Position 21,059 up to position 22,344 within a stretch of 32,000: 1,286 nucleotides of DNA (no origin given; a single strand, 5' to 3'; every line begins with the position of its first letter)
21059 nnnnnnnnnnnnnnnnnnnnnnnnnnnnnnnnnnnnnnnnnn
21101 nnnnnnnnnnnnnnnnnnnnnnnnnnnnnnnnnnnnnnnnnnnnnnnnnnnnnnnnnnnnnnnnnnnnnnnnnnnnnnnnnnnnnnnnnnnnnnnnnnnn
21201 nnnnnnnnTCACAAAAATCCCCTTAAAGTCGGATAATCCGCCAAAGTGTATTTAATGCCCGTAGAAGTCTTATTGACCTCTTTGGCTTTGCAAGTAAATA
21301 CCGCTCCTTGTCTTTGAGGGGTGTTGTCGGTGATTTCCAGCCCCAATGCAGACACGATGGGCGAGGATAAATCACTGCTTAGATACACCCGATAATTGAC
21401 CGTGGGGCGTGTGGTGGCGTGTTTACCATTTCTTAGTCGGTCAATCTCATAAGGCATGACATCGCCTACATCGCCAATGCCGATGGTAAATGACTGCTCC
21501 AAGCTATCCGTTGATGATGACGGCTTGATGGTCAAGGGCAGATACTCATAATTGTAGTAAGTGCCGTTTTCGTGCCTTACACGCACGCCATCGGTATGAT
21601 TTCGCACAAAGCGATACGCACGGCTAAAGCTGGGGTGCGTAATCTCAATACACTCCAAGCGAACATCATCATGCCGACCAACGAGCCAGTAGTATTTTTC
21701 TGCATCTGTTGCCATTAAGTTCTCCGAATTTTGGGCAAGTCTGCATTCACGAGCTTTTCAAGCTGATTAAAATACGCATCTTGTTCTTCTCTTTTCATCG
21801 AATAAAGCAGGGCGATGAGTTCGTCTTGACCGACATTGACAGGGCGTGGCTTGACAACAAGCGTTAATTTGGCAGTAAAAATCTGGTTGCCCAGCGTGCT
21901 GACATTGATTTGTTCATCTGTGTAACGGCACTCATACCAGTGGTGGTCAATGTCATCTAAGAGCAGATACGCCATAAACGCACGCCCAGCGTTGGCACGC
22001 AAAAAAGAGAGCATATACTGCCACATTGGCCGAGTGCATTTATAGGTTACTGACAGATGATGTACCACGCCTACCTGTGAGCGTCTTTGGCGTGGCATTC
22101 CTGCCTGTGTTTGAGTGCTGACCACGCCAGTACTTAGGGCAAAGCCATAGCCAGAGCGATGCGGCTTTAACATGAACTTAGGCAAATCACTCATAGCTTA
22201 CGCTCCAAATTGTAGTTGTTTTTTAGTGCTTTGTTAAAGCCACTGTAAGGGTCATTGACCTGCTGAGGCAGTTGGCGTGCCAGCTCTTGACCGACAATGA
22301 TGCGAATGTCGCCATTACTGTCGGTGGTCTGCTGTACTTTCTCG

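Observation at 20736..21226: Cassette B: consensus promoter, two-hairpin leader, 21-aa hydrophobic peptide, anti-SD, antisense promoter and RHH gene in one compact unit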

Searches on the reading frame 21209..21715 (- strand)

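Call 9: search_protein_families(library=pfam, proteins=[window:21209-21715:-], max_evalue=10)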
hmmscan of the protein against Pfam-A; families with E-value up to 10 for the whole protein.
window:21209-21715:- (168 aa): 2 families
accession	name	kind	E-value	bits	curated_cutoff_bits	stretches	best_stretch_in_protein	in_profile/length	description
PF08875.16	DUF1833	-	1.6e-09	38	21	1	16-130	12-123/150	Domain of unknown function (DUF1833)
PF19377.4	DUF5952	-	0.052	14.2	25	1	97-158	27-85/93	Family of unknown function (DUF5952)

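Call 88: search_protein_families(library=phrogs, proteins=[window:21209-21715:-], max_evalue=0.01)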
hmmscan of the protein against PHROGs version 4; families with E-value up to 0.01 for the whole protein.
window:21209-21715:- (168 aa): 2 families
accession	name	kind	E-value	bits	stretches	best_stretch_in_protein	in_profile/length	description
phrog_396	-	tail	3.7e-37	128.6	1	15-166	15-163/164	minor tail protein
phrog_22456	-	unknown function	0.0019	19.2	1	11-95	21-105/110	-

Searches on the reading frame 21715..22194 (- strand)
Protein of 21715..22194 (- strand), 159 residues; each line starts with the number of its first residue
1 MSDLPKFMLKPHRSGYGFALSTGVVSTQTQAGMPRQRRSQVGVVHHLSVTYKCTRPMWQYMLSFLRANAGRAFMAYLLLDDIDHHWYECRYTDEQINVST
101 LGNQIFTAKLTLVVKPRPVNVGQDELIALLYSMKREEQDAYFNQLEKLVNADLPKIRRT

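Call 9: search_protein_families(library=pfam, proteins=[window:21715-22194:-], max_evalue=10)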
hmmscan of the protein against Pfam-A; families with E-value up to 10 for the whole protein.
window:21715-22194:- (159 aa): 0 families

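Call 88: search_protein_families(library=phrogs, proteins=[window:21715-22194:-], max_evalue=0.01)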
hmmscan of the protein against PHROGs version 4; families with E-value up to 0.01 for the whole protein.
window:21715-22194:- (159 aa): 1 family
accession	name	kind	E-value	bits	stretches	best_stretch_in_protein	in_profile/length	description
phrog_384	-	head and packaging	1.7e-19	71.4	1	2-155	130-284/393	virion structural protein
